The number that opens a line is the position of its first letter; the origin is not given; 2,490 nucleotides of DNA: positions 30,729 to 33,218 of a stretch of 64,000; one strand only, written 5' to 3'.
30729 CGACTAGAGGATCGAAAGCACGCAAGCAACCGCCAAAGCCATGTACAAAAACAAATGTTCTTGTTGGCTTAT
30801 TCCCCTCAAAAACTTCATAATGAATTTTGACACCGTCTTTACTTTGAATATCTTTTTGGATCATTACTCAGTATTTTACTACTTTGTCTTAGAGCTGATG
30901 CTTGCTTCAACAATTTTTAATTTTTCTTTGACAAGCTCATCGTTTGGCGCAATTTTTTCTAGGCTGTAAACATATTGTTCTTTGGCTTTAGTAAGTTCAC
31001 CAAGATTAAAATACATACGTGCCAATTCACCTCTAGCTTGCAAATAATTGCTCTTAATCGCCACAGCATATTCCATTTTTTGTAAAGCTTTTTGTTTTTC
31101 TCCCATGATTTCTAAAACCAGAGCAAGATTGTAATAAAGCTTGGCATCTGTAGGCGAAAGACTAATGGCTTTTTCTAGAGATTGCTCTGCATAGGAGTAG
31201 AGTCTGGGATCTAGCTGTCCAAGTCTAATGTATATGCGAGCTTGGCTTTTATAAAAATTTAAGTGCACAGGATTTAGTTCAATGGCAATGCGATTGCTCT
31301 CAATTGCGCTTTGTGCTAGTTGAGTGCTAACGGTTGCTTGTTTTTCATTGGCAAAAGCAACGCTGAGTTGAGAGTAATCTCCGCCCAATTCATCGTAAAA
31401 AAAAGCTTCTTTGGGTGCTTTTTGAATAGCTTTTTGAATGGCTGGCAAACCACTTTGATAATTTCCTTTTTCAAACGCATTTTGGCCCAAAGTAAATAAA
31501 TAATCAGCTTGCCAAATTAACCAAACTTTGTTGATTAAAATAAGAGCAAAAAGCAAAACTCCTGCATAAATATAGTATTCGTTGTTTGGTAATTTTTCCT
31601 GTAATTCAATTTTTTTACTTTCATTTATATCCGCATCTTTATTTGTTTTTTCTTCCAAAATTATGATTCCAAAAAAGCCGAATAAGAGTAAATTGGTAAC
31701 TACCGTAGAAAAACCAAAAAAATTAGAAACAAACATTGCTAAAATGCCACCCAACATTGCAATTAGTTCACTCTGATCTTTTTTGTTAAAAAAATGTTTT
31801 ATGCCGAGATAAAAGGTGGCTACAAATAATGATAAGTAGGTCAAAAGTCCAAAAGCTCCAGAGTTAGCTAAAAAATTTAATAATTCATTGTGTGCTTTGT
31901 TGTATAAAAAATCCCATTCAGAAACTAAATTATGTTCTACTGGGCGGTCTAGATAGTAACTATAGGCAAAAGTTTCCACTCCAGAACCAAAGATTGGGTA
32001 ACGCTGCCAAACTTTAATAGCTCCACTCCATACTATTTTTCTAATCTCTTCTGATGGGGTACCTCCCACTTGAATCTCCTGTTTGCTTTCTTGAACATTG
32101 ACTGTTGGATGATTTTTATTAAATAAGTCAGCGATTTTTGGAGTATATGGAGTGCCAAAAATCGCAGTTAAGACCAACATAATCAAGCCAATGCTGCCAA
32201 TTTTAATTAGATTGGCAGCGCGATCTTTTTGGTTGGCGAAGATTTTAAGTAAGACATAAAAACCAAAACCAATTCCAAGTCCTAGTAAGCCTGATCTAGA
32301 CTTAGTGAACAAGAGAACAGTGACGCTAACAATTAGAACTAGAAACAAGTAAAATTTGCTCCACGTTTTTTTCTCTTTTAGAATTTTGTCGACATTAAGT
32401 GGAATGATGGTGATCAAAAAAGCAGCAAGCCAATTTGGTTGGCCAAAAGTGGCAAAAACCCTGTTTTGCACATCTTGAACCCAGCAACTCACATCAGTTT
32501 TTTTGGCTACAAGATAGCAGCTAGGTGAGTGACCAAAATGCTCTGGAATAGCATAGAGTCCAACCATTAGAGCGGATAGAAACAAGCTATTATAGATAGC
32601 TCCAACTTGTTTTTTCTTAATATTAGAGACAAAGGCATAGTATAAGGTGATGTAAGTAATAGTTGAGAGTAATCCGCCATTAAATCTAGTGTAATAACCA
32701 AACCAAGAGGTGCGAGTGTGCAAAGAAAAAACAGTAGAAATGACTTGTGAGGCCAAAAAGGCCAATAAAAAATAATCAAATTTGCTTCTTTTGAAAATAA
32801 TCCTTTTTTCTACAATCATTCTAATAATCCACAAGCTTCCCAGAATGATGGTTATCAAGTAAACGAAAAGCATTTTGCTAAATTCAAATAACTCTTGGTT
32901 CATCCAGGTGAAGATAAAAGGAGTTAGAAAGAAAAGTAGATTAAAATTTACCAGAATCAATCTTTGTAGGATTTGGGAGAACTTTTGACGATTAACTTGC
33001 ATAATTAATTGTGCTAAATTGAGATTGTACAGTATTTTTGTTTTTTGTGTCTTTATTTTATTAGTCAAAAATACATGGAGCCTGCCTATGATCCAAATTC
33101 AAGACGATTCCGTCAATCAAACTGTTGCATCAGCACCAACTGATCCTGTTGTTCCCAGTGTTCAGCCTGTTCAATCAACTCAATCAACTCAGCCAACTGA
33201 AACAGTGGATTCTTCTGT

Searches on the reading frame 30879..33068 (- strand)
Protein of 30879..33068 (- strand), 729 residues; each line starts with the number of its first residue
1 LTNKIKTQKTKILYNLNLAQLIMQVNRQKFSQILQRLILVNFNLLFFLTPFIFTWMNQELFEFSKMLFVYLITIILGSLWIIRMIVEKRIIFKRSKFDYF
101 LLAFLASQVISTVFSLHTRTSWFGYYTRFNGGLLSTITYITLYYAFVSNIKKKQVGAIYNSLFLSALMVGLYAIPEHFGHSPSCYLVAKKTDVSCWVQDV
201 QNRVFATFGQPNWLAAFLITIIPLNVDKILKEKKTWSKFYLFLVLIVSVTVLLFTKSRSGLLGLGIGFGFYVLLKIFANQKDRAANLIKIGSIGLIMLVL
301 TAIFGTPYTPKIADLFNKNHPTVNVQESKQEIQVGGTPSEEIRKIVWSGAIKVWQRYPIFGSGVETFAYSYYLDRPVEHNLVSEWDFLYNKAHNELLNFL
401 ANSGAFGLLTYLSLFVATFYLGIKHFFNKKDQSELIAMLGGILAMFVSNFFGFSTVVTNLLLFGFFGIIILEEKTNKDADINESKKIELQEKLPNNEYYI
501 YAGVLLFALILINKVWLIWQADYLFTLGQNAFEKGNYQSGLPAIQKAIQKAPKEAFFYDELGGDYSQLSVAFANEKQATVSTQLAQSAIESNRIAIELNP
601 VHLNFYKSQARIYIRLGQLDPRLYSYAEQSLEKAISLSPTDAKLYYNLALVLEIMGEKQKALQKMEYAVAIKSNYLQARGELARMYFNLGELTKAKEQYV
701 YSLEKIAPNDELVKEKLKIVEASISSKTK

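Call 63: search_protein_families(library=pfam, proteins=[window:30879-33068:-], max_evalue=0.001)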
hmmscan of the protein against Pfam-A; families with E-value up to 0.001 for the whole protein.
window:30879-33068:- (729 aa): 10 families
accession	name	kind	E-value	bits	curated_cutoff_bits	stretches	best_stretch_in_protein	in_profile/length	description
PF04932.20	Wzy_C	-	3.1e-16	59.9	31.7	1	244-412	2-149/149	O-Antigen ligase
PF13431.12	TPR_17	-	1.8e-13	50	24.4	1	631-663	2-34/34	Tetratricopeptide repeat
PF07719.23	TPR_2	-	9.7e-11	41.4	27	0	521-553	1-33/34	Tetratricopeptide repeat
PF13432.12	TPR_16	-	8.3e-07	29.8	32.7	0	627-673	16-62/65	Tetratricopeptide repeat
PF00515.34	TPR_1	-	2.2e-06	27.7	27.8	0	642-663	1-22/34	Tetratricopeptide repeat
PF14559.12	TPR_19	-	2.4e-06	28.2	25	0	659-697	8-46/68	Tetratricopeptide repeat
PF13181.12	TPR_8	-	3.3e-06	27.3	25.7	0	642-672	1-31/34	Tetratricopeptide repeat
PF23914.1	TPR_CcmH_CycH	-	2.9e-05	24.4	42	1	624-711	66-156/158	Cytochrome c-type biogenesis protein H TPR domain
PF13371.12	TPR_9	-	0.00013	22.3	35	0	629-672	16-59/73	Tetratricopeptide repeat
PF13414.12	TPR_11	-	0.00054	20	26.8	1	629-653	15-39/42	TPR repeat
